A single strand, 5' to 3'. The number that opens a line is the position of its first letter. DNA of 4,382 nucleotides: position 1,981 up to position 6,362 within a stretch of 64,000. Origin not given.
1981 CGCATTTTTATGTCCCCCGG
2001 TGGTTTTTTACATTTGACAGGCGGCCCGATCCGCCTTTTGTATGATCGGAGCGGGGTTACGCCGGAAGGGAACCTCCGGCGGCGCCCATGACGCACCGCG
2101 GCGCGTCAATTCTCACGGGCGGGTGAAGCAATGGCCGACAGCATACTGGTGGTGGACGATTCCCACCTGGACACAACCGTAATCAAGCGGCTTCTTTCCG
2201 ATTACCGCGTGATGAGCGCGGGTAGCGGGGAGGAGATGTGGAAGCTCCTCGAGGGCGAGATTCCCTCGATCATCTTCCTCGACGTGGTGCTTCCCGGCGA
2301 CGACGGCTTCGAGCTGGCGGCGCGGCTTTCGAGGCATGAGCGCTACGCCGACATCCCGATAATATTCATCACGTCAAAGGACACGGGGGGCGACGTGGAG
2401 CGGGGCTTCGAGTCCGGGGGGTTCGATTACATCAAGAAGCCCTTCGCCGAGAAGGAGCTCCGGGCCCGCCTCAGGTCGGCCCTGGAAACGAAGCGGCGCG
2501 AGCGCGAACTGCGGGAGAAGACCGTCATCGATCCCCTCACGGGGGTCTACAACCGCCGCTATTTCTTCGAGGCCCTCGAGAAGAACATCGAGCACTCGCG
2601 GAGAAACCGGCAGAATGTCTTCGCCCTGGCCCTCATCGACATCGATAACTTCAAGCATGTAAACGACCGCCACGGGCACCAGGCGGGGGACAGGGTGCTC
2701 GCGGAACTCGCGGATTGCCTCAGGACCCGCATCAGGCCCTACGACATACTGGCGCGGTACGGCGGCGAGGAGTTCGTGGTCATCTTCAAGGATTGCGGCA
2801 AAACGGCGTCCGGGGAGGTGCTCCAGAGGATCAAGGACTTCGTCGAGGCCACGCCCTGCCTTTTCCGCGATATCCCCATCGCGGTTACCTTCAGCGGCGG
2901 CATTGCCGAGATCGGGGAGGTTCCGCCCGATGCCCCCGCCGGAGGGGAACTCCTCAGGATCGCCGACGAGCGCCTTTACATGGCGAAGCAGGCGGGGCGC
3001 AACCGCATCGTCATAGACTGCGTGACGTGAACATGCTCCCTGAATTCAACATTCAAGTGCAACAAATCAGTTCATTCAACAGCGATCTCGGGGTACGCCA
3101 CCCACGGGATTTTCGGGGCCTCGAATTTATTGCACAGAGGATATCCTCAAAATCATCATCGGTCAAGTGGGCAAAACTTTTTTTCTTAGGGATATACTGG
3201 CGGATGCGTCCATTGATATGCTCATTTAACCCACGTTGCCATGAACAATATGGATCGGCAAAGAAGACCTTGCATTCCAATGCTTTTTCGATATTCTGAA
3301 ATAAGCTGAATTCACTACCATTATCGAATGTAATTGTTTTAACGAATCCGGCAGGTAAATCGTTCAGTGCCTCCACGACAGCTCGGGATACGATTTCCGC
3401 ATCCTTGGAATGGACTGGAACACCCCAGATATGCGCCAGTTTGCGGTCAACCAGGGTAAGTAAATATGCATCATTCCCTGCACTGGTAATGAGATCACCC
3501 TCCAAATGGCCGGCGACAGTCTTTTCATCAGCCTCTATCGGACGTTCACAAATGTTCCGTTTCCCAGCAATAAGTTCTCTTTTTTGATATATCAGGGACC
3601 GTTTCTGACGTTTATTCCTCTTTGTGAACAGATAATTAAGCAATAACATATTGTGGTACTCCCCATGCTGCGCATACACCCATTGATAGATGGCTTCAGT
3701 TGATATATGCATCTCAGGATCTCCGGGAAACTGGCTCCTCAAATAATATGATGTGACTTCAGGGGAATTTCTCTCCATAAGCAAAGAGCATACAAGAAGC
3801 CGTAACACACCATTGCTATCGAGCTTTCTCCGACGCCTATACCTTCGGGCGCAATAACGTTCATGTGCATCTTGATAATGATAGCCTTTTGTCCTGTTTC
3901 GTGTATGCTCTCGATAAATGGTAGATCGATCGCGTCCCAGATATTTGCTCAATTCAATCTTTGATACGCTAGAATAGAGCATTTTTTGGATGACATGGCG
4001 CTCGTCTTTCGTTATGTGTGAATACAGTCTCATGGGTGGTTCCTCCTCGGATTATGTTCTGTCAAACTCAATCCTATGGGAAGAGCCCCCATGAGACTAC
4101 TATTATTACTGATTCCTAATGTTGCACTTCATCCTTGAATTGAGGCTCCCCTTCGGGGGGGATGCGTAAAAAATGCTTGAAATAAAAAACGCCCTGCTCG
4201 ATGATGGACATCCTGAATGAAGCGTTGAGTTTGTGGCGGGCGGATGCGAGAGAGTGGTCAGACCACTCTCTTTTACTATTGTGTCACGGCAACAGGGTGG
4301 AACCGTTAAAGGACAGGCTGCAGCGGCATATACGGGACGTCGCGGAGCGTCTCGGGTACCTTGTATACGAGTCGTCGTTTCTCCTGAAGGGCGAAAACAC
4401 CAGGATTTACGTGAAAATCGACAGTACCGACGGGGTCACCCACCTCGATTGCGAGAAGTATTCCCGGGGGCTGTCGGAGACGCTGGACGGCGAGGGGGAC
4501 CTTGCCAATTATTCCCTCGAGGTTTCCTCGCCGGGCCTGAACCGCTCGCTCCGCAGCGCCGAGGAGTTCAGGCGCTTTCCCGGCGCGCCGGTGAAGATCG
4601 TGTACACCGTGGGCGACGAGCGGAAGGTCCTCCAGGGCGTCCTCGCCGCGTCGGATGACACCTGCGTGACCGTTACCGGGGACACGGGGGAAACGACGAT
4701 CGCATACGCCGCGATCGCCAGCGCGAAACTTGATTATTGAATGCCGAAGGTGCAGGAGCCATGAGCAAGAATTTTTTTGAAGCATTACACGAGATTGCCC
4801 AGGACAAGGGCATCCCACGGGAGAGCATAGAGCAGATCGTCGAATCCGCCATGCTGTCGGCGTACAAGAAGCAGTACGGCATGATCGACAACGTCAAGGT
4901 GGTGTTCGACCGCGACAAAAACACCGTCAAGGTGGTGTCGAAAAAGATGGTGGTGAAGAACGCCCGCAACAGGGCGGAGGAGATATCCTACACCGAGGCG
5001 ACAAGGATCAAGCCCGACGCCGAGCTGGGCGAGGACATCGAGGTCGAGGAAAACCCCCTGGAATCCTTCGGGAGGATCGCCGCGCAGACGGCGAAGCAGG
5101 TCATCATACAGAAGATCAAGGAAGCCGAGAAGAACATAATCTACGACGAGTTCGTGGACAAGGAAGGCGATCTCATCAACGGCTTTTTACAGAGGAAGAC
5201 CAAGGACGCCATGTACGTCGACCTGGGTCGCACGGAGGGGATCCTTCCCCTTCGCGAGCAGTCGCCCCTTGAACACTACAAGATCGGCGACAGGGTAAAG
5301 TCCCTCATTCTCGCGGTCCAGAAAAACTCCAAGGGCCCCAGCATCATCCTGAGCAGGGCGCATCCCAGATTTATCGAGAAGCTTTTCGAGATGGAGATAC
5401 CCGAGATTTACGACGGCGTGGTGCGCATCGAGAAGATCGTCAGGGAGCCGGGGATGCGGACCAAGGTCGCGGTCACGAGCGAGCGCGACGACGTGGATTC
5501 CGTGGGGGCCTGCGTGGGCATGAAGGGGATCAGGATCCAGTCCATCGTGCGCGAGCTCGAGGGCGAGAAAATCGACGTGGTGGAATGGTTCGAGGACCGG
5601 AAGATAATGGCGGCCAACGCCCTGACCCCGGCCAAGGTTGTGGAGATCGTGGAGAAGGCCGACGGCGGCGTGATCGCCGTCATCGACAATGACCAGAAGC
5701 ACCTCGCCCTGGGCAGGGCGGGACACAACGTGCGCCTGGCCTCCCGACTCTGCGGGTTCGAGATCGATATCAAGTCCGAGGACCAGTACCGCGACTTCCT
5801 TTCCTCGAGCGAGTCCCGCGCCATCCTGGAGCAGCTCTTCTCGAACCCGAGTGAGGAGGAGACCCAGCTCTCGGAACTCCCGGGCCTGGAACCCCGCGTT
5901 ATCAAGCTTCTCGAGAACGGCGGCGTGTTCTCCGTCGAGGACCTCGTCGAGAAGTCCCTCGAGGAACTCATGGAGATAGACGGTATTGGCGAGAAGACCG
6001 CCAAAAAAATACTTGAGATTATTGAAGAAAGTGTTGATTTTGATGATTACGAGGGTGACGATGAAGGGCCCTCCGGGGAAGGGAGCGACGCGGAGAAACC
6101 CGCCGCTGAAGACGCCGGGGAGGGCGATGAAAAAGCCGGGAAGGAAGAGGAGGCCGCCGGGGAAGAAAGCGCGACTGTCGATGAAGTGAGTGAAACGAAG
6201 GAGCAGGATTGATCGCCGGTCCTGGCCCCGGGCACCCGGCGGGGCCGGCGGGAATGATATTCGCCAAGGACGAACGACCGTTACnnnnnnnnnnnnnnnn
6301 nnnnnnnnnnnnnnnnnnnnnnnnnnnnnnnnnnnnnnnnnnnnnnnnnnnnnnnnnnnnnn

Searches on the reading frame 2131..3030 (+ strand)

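Call 35: search_protein_families(library=pfam, proteins=[window:2131-3030:+], max_evalue=0.00001)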
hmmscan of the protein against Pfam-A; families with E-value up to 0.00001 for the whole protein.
window:2131-3030:+ (299 aa): 2 families
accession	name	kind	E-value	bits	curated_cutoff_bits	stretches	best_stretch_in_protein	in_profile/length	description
PF00990.26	GGDEF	-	1.1e-42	146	23.8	1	132-292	2-161/161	Diguanylate cyclase, GGDEF domain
PF00072.30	Response_reg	-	5.9e-23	81.6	30.2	1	5-114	1-110/111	Response regulator receiver domain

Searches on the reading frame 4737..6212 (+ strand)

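Call 35: search_protein_families(library=pfam, proteins=[window:4737-6212:+], max_evalue=0.00001)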
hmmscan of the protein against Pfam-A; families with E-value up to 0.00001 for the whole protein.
window:4737-6212:+ (491 aa): 6 families
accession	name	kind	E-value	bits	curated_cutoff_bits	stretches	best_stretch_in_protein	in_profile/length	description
PF08529.16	NusA_N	-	3.8e-36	124.3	23.8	1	12-133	1-119/119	NusA N-terminal domain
PF13184.12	KH_5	-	2.1e-25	89.1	27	1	238-304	1-67/69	NusA-like KH domain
PF14520.12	HHH_5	-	8.3e-12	45.8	27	1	378-428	4-54/57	Helix-hairpin-helix domain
PF00575.29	S1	-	3.6e-08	34.1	22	1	142-202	3-70/74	S1 RNA binding domain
PF00633.29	HHH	-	6.4e-08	32.5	24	1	399-428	1-30/30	Helix-hairpin-helix motif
PF23095.1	KH_NusA_C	-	6.2e-06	26.6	34.2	0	314-362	3-53/59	Transcription termination/antitermination protein NusA, KH domain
